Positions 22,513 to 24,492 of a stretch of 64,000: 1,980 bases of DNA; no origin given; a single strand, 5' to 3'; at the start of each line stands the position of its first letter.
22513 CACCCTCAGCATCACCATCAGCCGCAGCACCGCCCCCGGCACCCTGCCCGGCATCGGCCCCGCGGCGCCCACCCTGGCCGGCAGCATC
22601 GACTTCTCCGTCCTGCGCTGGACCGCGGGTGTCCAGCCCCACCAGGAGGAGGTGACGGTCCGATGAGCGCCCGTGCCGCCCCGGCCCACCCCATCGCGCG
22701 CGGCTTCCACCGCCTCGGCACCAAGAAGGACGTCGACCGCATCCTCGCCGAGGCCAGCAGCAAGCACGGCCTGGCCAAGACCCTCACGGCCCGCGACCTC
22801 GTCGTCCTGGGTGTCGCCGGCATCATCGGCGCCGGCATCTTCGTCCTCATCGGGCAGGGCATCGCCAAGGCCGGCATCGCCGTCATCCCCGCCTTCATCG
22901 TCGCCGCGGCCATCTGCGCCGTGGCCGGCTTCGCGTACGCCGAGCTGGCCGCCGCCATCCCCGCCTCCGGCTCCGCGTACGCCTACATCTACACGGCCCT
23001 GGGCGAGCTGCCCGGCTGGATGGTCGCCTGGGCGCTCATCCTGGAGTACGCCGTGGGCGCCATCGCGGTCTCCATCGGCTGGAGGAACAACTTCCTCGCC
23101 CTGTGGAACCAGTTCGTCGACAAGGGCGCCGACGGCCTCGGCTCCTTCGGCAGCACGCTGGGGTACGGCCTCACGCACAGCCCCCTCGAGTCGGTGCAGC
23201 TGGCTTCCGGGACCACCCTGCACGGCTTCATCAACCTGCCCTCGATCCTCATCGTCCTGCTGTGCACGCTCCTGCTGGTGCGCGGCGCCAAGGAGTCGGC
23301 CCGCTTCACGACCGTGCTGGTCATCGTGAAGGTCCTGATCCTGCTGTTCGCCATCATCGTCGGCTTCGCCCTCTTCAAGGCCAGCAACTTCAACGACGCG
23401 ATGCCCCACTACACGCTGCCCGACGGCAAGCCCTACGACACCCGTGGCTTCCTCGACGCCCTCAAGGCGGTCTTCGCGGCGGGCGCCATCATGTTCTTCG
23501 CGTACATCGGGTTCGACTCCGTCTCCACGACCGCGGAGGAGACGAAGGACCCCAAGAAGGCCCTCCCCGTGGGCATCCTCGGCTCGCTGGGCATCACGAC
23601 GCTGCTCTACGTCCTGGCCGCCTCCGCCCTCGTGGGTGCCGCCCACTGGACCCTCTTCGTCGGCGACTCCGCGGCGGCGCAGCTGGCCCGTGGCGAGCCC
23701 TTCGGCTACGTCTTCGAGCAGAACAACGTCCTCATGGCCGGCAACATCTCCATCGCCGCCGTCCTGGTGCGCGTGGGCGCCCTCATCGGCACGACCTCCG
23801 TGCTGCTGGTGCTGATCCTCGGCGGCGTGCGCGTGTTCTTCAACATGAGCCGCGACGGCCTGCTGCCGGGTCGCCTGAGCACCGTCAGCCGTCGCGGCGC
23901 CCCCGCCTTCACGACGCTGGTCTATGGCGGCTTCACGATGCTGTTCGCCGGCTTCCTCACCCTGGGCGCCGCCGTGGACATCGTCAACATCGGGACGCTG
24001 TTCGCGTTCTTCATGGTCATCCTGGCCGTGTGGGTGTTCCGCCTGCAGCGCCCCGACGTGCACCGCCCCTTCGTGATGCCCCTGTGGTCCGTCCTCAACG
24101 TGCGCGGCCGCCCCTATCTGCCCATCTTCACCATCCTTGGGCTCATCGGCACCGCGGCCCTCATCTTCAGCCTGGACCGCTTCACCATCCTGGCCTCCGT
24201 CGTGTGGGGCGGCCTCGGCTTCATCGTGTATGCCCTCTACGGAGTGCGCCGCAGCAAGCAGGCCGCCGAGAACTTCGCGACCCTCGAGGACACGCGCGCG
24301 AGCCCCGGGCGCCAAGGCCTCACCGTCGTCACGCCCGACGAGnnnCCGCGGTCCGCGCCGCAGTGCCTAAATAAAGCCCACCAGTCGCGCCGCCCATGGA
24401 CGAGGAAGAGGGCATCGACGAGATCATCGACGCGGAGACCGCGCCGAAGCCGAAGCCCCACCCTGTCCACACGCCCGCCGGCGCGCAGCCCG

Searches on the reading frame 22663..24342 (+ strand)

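Call 13: search_protein_families(library=pfam, proteins=[window:22663-24342:+], max_evalue=0.001)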
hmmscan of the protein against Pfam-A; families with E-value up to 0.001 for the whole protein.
window:22663-24342:+ (560 aa): 3 families
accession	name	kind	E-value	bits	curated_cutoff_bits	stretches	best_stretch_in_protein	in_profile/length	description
PF13520.12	AA_permease_2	-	2.7e-45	155.5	27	1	46-502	6-402/427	Amino acid permease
PF00324.27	AA_permease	-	2.4e-37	129.2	24.6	1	46-462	2-384/470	Amino acid permease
PF13906.12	AA_permease_C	-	0.00092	19.7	27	1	484-531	7-51/51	C-terminus of AA_permease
